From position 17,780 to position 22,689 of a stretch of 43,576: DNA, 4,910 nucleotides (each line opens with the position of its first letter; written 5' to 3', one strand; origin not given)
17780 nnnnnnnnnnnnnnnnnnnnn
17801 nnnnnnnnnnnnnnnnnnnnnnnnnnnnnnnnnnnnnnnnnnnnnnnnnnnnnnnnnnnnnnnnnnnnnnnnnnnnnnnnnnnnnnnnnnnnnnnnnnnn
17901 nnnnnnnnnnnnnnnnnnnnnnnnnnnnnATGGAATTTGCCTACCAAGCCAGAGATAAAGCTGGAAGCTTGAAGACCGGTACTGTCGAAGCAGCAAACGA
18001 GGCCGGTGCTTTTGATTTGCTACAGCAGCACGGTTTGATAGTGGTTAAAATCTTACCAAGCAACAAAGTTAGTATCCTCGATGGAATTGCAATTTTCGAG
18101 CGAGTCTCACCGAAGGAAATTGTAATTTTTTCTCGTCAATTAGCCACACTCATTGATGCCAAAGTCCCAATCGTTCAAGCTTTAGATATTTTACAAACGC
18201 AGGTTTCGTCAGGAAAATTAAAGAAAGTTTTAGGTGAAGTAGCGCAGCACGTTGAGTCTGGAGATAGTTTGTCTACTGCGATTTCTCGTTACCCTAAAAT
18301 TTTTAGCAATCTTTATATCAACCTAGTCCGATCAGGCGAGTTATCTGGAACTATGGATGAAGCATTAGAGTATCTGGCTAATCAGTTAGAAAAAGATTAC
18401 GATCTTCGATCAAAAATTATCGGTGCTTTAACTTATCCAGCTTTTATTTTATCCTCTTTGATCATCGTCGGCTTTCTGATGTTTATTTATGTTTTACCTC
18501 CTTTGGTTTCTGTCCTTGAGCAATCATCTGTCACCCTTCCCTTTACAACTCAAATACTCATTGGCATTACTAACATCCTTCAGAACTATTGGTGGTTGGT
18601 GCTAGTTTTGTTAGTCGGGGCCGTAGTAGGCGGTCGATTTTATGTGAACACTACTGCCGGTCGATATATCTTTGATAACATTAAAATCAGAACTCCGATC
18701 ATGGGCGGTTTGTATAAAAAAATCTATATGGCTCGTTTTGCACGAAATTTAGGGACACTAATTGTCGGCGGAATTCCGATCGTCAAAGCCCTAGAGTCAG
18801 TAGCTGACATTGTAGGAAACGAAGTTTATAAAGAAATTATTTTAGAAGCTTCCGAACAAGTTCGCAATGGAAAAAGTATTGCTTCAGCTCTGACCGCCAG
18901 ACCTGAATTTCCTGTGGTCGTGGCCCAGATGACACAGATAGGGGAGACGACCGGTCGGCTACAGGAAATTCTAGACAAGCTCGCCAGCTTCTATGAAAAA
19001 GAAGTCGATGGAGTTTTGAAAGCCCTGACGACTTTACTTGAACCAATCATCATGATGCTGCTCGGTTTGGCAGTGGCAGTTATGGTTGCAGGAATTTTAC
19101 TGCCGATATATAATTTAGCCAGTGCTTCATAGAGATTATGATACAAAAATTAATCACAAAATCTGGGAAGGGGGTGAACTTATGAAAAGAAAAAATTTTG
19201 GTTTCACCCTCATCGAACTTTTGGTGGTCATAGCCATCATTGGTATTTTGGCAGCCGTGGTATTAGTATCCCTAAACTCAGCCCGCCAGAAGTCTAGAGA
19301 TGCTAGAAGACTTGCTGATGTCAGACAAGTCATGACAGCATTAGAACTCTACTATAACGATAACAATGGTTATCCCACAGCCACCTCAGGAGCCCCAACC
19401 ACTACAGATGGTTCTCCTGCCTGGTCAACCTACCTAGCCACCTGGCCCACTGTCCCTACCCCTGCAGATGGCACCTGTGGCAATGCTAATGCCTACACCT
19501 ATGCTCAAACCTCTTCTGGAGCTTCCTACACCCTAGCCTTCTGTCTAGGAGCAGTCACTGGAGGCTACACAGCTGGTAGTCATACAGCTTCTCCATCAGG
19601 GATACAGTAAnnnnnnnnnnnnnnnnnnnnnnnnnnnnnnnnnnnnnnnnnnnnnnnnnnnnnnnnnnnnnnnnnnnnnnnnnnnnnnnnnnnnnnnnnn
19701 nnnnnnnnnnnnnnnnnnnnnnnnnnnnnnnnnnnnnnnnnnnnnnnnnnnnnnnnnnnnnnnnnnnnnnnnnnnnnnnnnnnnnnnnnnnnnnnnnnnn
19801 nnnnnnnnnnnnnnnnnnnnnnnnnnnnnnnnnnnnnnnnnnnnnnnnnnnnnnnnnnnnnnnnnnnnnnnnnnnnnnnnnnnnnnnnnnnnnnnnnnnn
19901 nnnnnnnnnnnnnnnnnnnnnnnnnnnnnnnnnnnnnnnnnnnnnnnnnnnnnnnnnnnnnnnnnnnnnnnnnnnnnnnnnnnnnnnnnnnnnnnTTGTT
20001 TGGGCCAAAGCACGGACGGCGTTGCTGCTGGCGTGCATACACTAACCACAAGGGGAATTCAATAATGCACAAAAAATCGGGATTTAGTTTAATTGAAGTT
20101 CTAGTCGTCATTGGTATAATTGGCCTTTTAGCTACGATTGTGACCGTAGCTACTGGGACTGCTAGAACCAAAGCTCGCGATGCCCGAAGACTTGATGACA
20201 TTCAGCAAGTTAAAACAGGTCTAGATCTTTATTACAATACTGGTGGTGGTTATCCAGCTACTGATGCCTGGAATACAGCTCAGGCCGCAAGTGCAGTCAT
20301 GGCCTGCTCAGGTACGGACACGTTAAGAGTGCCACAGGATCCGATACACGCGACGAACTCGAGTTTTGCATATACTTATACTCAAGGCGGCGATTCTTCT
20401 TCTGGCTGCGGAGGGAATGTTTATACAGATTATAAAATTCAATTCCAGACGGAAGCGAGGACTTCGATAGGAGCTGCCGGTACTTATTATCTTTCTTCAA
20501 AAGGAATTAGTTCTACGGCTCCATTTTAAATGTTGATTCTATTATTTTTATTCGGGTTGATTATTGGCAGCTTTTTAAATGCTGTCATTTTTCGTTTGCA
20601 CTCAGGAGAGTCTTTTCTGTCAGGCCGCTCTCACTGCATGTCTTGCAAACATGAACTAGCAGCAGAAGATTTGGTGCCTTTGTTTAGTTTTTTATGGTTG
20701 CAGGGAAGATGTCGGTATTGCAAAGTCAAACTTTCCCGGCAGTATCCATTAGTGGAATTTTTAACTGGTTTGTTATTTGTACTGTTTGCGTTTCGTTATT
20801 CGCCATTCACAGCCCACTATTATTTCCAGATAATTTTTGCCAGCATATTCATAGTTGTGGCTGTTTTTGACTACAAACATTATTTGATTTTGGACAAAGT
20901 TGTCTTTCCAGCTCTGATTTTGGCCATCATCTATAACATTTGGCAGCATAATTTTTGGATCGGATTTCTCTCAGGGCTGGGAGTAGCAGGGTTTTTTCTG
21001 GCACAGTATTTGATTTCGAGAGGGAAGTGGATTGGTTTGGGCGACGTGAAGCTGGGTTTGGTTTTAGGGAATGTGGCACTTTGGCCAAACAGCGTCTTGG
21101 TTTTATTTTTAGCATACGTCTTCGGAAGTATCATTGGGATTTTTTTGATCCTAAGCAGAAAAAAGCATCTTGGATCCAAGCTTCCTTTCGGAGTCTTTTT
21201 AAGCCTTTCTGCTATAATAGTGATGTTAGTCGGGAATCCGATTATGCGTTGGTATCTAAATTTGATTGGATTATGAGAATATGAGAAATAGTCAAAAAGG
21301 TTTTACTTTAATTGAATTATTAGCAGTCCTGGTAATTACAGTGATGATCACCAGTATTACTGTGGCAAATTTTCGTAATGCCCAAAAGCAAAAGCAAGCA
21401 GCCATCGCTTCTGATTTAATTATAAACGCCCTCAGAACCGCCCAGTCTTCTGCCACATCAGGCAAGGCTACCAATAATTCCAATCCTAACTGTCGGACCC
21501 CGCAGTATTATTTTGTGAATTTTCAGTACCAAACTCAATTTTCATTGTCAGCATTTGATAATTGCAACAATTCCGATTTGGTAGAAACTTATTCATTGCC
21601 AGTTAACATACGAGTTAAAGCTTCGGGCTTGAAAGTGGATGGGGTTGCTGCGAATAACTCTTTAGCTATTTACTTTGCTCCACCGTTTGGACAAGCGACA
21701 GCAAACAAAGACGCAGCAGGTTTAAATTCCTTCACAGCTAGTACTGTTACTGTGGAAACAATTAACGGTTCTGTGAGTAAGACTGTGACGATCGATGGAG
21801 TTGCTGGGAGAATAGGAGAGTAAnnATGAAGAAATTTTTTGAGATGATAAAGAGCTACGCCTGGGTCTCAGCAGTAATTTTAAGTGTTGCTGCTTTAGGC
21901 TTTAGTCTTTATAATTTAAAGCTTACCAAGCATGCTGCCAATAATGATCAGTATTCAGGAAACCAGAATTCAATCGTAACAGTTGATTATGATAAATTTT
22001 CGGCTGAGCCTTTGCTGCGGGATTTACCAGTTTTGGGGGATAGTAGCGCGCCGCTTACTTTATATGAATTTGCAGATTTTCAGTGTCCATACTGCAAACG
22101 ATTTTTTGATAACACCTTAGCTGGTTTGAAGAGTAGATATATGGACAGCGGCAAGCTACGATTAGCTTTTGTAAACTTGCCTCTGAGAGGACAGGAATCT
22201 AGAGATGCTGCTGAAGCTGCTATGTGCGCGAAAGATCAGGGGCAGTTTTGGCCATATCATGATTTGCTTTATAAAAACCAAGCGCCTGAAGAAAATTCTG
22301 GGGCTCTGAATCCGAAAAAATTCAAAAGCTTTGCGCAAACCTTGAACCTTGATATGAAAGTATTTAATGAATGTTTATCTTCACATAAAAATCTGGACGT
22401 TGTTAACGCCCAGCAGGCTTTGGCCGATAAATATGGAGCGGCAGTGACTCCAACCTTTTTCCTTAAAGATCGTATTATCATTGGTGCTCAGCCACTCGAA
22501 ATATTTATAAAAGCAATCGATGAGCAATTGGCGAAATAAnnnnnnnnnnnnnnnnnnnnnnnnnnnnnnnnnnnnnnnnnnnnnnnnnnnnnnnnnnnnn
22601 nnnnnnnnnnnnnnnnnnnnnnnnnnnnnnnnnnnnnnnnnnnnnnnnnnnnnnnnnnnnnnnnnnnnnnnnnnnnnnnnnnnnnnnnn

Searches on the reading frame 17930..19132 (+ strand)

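Call 8: search_protein_families(library=pfam, proteins=[window:17930-19132:+], max_evalue=0.01)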
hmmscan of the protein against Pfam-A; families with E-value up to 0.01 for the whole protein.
window:17930-19132:+ (400 aa): 2 families
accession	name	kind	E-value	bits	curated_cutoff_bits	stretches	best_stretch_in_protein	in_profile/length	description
PF00482.28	T2SSF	-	2e-62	209.1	25.2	2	67-190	1-125/125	Type II secretion system (T2SS), protein F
PF13980.11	UPF0370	-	0.0019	18.7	28.1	1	217-235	4-22/61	Uncharacterised protein family (UPF0370)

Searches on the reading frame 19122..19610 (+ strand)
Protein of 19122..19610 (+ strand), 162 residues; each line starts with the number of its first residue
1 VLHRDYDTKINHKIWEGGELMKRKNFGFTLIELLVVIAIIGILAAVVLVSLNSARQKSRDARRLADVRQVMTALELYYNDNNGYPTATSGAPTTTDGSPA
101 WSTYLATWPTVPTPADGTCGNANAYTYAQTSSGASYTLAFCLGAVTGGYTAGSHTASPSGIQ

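Call 8: search_protein_families(library=pfam, proteins=[window:19122-19610:+], max_evalue=0.01)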
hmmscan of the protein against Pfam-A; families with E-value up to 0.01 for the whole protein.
window:19122-19610:+ (162 aa): 2 families
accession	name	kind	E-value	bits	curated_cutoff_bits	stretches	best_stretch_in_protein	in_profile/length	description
PF07963.17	N_methyl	-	9.5e-10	38.1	21.2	1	22-48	1-27/27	Prokaryotic N-terminal methylation motif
PF08334.16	T2SSG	-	0.0052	17.3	21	1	56-100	7-51/108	Type II secretion system (T2SS), protein G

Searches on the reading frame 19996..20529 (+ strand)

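Call 9: search_protein_families(library=pfam, proteins=[window:19996-20529:+], max_evalue=0.01)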
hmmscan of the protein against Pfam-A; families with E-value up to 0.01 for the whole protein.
window:19996-20529:+ (177 aa): 1 family
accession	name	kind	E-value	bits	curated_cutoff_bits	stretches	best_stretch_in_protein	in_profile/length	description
PF07963.17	N_methyl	-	3.9e-08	33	21.2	1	24-49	1-26/27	Prokaryotic N-terminal methylation motif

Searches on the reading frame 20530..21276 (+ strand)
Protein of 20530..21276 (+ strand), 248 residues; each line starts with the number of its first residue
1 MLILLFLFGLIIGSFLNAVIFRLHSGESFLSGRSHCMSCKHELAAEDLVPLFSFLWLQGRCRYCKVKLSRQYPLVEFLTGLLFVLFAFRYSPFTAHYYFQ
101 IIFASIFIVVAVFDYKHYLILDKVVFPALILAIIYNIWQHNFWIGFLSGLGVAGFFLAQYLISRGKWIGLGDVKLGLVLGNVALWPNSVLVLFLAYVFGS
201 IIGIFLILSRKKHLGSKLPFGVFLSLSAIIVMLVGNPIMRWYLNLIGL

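Call 9: search_protein_families(library=pfam, proteins=[window:20530-21276:+], max_evalue=0.01)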
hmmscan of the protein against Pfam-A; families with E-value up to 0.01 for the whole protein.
window:20530-21276:+ (248 aa): 2 families
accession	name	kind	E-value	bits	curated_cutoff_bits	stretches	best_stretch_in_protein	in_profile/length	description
PF06750.18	A24_N_bact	-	4.7e-32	110.3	23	1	7-89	1-83/84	Bacterial Peptidase A24 N-terminal domain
PF01478.23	Peptidase_A24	-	2.5e-12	47.6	26.5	1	101-204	1-104/104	Type IV leader peptidase family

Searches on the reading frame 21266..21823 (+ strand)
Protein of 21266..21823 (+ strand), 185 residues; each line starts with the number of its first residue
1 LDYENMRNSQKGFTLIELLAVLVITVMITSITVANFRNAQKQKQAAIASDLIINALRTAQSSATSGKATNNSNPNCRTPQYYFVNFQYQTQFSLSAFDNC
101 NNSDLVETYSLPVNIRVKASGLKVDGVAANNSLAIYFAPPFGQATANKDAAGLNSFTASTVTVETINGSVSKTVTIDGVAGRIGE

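Call 9: search_protein_families(library=pfam, proteins=[window:21266-21823:+], max_evalue=0.01)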
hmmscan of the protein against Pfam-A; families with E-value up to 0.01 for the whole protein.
window:21266-21823:+ (185 aa): 1 family
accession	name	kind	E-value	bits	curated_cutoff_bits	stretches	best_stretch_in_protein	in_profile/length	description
PF07963.17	N_methyl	-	4.9e-07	29.5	21.2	1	7-31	1-25/27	Prokaryotic N-terminal methylation motif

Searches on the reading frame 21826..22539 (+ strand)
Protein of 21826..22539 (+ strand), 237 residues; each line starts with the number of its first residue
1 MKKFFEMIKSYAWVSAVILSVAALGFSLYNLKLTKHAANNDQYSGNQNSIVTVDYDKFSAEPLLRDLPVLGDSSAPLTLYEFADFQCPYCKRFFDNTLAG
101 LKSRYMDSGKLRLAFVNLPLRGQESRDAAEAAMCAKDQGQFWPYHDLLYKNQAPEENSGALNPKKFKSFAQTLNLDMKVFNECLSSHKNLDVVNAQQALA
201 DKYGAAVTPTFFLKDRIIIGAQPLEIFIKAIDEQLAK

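Call 9: search_protein_families(library=pfam, proteins=[window:21826-22539:+], max_evalue=0.01)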
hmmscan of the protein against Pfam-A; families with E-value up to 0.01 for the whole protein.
window:21826-22539:+ (237 aa): 3 families
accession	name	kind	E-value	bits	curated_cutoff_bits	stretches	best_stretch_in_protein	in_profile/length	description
PF13462.12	Thioredoxin_4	-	6.1e-33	114.8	23.2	1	68-233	6-165/165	Thioredoxin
PF01323.26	DSBA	-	1.8e-13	51.1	25.6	1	79-231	2-190/191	DSBA-like thioredoxin domain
PF13098.12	Thioredoxin_2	-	1.3e-06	29.1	27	1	78-230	8-103/104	Thioredoxin-like domain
